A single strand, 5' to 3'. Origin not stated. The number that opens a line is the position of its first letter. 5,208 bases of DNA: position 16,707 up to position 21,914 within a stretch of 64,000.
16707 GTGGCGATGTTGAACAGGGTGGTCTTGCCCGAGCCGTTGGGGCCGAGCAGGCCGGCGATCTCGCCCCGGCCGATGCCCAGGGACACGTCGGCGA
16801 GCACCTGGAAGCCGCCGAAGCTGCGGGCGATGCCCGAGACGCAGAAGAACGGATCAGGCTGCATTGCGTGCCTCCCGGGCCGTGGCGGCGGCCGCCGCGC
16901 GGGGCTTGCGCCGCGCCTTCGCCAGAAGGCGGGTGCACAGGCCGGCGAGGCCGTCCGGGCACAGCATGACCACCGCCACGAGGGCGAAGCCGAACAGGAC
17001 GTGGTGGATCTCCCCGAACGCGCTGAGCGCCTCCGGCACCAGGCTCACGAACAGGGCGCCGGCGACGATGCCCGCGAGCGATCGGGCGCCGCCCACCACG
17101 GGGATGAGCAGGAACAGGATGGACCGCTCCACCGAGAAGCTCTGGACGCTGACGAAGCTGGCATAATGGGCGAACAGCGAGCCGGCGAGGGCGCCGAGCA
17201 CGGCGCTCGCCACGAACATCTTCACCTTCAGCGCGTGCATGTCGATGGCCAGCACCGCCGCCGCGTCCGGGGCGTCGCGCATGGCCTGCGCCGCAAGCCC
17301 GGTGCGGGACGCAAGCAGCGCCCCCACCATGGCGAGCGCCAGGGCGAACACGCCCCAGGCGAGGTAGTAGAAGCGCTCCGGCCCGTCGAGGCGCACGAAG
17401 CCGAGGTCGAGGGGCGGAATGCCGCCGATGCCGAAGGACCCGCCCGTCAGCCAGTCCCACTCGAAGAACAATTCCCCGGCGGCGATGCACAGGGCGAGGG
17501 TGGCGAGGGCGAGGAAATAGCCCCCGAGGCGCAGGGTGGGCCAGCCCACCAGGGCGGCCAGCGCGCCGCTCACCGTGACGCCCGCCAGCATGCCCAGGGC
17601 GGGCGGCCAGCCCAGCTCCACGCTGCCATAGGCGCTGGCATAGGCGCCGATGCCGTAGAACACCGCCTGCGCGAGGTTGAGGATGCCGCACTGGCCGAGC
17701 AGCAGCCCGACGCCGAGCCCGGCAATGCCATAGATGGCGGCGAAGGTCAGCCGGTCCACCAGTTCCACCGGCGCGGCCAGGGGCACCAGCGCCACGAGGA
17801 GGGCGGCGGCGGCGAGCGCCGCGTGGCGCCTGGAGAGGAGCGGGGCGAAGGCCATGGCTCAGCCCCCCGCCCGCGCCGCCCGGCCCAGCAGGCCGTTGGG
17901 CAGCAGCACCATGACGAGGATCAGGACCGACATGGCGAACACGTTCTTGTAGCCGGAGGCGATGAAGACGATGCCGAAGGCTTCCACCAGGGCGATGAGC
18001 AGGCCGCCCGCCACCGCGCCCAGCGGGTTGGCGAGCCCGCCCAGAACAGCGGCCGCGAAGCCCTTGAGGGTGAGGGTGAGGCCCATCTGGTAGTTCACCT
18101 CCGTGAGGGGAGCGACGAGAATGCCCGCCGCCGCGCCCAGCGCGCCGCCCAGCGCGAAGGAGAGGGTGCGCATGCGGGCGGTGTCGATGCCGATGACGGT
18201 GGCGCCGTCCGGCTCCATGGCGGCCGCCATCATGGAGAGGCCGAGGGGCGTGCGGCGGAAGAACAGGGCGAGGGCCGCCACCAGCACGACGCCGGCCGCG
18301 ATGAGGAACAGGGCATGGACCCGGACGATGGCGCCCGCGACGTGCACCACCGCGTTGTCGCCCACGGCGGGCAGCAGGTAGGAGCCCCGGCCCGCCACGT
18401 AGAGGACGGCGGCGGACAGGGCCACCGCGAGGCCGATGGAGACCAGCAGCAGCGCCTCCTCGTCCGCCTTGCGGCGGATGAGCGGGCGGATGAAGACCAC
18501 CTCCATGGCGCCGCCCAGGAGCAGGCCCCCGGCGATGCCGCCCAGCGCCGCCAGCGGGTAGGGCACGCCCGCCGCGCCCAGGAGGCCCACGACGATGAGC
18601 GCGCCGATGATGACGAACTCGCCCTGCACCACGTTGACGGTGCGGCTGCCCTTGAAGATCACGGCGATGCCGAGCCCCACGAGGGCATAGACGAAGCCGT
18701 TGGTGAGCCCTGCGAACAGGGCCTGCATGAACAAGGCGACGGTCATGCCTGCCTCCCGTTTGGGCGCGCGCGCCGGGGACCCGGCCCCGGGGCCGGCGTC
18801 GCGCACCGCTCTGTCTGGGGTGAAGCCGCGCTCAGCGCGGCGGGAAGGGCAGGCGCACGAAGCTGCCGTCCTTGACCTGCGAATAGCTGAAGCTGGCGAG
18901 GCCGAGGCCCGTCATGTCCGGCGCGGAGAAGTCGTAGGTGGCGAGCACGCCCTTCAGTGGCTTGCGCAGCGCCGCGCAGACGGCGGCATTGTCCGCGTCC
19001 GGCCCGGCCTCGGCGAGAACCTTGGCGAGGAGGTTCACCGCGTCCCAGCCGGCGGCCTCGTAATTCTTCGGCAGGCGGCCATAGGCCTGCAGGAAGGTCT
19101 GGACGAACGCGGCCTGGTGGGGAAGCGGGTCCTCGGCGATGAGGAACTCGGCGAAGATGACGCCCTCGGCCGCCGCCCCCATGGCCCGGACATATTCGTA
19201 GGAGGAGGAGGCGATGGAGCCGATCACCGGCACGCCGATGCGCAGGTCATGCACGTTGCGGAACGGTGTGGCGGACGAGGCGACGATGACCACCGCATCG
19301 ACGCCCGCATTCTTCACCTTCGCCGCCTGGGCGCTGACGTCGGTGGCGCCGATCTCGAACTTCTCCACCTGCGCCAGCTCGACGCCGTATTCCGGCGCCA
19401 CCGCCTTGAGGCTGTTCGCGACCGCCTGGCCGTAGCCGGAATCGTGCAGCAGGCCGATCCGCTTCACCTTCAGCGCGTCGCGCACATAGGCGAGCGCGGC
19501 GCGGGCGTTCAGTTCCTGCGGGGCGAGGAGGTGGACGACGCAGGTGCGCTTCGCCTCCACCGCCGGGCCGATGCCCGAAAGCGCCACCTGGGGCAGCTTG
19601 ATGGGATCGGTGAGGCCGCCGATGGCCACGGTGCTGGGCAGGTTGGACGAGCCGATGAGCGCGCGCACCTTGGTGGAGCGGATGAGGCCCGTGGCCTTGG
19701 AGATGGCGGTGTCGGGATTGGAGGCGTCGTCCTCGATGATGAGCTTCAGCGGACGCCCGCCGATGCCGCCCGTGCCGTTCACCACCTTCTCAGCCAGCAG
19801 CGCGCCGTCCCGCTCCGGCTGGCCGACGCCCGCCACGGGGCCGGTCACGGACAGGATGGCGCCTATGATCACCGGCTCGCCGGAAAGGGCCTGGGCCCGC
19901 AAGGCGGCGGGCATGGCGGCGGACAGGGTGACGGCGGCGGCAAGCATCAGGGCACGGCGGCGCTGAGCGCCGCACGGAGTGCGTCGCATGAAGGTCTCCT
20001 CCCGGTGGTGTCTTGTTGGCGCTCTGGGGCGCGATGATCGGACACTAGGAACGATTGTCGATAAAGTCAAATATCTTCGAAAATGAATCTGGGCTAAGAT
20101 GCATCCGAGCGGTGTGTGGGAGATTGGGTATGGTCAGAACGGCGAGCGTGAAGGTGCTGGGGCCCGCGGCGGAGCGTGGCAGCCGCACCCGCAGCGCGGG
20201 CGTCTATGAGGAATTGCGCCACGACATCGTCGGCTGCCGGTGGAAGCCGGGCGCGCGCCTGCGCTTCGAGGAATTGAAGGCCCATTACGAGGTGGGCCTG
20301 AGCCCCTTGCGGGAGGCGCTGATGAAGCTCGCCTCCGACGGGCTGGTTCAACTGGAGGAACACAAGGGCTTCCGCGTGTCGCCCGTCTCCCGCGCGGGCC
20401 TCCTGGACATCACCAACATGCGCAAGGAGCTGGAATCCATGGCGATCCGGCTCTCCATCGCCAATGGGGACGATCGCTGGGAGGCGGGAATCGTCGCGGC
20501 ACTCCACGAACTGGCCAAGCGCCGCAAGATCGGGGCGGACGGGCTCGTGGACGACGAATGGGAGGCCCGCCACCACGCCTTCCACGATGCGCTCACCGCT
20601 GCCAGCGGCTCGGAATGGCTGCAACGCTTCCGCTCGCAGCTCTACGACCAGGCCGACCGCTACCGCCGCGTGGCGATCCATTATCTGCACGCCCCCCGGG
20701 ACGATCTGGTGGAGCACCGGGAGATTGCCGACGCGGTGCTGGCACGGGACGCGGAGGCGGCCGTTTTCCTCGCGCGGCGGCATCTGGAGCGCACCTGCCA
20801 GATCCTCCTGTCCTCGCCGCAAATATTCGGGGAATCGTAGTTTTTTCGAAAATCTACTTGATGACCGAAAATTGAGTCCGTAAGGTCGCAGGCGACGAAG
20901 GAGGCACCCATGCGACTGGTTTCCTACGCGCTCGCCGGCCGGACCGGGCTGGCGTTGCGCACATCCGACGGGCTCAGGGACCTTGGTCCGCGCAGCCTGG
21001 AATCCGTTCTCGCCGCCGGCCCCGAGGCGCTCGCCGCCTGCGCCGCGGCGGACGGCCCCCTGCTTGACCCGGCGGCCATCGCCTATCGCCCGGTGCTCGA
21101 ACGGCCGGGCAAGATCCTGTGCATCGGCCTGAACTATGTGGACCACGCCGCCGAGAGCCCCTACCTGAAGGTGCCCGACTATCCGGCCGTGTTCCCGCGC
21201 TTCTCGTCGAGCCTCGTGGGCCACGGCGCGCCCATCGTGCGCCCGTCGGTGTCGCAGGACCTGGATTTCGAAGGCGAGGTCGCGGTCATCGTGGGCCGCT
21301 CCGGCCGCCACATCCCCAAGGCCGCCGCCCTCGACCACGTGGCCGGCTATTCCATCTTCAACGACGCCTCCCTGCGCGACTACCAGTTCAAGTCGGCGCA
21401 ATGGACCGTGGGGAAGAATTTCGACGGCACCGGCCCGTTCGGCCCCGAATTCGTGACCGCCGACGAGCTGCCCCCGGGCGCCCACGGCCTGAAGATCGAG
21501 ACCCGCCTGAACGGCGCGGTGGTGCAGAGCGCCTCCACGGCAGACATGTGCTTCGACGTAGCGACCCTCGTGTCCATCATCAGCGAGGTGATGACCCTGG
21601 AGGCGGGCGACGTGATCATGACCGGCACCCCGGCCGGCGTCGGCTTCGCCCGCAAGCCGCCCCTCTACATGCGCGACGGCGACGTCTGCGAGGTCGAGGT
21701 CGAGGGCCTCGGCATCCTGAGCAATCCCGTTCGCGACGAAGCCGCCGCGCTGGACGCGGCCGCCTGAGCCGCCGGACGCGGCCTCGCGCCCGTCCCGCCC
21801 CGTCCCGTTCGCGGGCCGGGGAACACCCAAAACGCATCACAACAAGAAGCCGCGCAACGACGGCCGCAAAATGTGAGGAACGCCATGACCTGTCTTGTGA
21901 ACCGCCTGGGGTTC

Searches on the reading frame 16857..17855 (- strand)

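Call 62: search_protein_families(library=pfam, proteins=[window:16857-17855:-])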
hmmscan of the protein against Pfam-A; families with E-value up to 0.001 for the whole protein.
window:16857-17855:- (333 aa): 1 family
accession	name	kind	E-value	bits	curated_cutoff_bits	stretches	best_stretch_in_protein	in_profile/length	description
PF02653.21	BPD_transp_2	-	1.3e-35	123.3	26.8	1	35-296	5-269/269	Branched-chain amino acid transport system / permease component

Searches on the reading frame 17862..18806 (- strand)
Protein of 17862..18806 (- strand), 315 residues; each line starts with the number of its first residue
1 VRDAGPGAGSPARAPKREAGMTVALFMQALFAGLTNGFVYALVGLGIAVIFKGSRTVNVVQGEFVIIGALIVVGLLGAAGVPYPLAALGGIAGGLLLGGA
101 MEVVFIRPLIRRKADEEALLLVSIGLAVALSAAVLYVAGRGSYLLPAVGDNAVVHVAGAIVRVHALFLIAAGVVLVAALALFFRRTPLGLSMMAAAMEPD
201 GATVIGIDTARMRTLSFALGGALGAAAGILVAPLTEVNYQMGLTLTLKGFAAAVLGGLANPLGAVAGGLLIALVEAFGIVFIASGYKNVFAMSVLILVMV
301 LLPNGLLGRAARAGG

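Call 62: search_protein_families(library=pfam, proteins=[window:17862-18806:-])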
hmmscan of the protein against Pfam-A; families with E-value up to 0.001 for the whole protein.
window:17862-18806:- (315 aa): 1 family
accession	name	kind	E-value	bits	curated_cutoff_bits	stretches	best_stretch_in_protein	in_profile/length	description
PF02653.21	BPD_transp_2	-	7.5e-30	104.4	26.8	1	30-299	2-269/269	Branched-chain amino acid transport system / permease component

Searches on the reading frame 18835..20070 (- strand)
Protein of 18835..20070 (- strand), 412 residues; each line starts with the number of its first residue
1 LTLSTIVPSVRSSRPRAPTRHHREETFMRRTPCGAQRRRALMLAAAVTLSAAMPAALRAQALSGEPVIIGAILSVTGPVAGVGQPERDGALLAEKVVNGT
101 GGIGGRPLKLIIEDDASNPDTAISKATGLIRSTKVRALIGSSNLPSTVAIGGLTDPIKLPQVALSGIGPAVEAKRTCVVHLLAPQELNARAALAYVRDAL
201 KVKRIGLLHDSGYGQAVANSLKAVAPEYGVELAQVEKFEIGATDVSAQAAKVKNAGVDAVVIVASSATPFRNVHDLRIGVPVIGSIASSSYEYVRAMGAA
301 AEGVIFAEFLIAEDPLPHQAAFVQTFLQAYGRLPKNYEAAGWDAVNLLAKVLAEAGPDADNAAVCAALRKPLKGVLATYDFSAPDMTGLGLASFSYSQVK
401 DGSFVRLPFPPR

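Call 62: search_protein_families(library=pfam, proteins=[window:18835-20070:-])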
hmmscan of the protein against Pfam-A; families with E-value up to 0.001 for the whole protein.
window:18835-20070:- (412 aa): 3 families
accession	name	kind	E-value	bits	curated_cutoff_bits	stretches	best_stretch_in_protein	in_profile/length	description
PF13458.12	Peripla_BP_6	-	3.7e-48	165.4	31.7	1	67-382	2-323/343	Periplasmic binding protein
PF01094.35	ANF_receptor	-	4.8e-14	52.6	25.4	1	91-368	7-307/353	Receptor family ligand binding region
PF13433.12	Peripla_BP_5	-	1e-13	51.6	27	1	69-141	3-75/363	Periplasmic binding protein domain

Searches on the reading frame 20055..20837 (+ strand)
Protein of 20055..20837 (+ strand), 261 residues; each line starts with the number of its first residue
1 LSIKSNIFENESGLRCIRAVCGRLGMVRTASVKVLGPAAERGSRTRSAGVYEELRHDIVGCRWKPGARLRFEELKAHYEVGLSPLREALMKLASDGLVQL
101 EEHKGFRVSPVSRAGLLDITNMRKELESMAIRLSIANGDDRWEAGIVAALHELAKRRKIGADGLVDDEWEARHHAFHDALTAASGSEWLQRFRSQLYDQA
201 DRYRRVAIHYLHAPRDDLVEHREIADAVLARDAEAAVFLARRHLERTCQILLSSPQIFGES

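Call 61: search_protein_families(library=pfam, proteins=[window:20055-20837:+])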
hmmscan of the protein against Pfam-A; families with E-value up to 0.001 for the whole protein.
window:20055-20837:+ (261 aa): 2 families
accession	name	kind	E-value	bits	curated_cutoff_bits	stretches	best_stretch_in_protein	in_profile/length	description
PF07729.17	FCD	-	5.9e-20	72.4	24.3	1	118-245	1-124/125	FCD domain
PF00392.27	GntR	-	7.4e-16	58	27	1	48-108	3-64/64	Bacterial regulatory proteins, gntR family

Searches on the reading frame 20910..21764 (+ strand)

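Call 61: search_protein_families(library=pfam, proteins=[window:20910-21764:+])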
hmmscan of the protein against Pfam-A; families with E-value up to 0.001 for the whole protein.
window:20910-21764:+ (285 aa): 1 family
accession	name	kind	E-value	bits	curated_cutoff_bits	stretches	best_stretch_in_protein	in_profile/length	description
PF01557.24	FAA_hydrolase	-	4.8e-70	236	23.9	1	68-275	1-214/214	Fumarylacetoacetate (FAA) hydrolase C-terminal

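Call 63: search_protein_families(library=ncbifam, proteins=[window:20910-21764:+], max_evalue=0.00001)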
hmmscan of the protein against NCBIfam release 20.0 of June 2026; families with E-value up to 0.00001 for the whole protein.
window:20910-21764:+ (285 aa): 6 families
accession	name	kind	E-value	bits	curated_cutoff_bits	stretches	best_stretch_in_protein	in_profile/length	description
NF053535.1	DhyDRhmHlse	equivalog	5.2e-54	183.5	500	1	2-269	2-273/284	2,4-didehydro-3-deoxy-L-rhamnonate hydrolase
TIGR02303.1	HpaG-C-term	equivalog_domain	7.6e-47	159.8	276.4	1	46-277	23-245/245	4-hydroxyphenylacetate degradation bifunctional isomerase/decarboxylase, C-terminal subunit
NF009399.0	PRK12764.1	equivalog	9e-44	150.3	444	1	59-267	14-212/501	fumarylacetoacetate hydrolase family protein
NF011750.0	PRK15203.1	equivalog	2.9e-37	128.5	811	1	62-279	218-427/429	4-hydroxyphenylacetate degradation bifunctional isomerase/decarboxylase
TIGR02305.1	HpaG-N-term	equivalog_domain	3.8e-29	101.7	228.65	1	80-274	21-205/205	4-hydroxyphenylacetate degradation bifunctional isomerase/decarboxylase, N-terminal subunit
NF007967.0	PRK10691.1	equivalog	8.9e-27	93.9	201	1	67-265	17-210/219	fumarylacetoacetate hydrolase family protein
